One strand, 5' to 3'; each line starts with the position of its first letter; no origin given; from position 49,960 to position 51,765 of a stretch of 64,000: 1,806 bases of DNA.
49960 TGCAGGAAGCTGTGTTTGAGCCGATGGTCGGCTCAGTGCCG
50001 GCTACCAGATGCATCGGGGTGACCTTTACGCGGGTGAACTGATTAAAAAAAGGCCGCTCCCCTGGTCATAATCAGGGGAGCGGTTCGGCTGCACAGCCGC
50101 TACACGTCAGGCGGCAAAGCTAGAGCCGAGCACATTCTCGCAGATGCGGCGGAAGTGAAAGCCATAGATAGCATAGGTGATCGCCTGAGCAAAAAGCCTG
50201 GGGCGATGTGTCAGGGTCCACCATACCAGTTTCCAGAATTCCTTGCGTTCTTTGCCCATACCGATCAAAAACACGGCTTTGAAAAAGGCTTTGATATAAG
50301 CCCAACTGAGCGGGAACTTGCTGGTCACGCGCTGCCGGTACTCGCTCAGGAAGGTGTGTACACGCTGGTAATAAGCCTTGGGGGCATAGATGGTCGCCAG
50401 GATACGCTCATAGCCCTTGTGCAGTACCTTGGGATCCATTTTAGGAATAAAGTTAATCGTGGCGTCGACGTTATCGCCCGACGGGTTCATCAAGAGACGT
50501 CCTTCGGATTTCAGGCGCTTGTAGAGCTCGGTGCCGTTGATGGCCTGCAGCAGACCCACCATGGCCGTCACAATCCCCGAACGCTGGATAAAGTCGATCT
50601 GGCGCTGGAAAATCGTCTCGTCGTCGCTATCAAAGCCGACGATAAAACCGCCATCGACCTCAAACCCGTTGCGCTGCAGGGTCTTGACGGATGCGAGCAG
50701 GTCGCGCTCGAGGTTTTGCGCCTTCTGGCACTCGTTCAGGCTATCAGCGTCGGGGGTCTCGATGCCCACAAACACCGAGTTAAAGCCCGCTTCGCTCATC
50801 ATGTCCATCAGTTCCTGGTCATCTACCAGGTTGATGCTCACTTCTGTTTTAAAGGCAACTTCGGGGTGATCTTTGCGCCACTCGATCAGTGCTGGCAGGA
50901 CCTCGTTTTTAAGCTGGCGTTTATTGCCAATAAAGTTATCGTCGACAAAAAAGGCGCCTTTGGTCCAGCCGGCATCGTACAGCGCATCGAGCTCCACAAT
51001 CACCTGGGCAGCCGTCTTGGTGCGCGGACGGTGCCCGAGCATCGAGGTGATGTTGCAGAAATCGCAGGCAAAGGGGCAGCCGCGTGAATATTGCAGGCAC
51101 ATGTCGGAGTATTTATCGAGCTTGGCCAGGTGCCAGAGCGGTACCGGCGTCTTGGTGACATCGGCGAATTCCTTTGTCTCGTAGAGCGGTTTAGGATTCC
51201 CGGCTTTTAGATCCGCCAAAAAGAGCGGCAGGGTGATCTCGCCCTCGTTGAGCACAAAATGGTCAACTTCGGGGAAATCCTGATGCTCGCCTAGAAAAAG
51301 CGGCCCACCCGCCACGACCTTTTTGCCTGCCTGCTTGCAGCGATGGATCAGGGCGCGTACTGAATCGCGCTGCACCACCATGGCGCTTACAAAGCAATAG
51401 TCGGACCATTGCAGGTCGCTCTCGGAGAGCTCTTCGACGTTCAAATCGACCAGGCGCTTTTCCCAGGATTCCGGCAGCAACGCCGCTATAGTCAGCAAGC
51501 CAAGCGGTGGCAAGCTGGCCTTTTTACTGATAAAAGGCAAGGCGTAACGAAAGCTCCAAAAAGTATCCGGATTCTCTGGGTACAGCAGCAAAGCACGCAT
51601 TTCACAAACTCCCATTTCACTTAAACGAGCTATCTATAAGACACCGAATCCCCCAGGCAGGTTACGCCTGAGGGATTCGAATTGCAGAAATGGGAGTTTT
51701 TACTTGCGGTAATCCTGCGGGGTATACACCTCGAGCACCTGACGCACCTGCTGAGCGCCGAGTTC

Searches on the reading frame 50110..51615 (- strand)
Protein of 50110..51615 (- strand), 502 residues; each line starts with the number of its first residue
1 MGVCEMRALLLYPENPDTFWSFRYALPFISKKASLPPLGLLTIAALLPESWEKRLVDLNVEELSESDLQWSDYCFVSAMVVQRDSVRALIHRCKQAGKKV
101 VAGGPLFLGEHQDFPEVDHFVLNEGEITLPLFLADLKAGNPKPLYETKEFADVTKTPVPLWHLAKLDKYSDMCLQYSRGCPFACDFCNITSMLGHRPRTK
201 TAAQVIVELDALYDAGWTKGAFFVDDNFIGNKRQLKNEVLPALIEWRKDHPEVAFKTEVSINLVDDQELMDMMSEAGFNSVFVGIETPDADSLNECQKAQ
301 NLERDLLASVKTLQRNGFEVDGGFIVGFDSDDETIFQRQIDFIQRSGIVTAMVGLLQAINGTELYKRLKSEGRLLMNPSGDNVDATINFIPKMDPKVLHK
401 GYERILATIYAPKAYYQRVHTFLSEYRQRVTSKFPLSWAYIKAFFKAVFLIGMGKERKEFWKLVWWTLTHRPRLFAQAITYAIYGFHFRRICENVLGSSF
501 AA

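Call 39: search_protein_families(library=pfam, proteins=[window:50110-51615:-], max_evalue=0.00001)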
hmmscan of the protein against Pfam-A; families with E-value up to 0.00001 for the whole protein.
window:50110-51615:- (502 aa): 3 families
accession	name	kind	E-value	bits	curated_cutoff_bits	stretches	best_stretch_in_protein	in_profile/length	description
PF13282.11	DUF4070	-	1.2e-38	132.8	22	1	362-495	1-138/144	Domain of unknown function (DUF4070)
PF04055.27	Radical_SAM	-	1.7e-14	54.8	29.5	1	176-331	3-154/166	Radical SAM superfamily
PF02310.24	B12-binding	-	8.6e-10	38.9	32.1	1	34-130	11-118/121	B12 binding domain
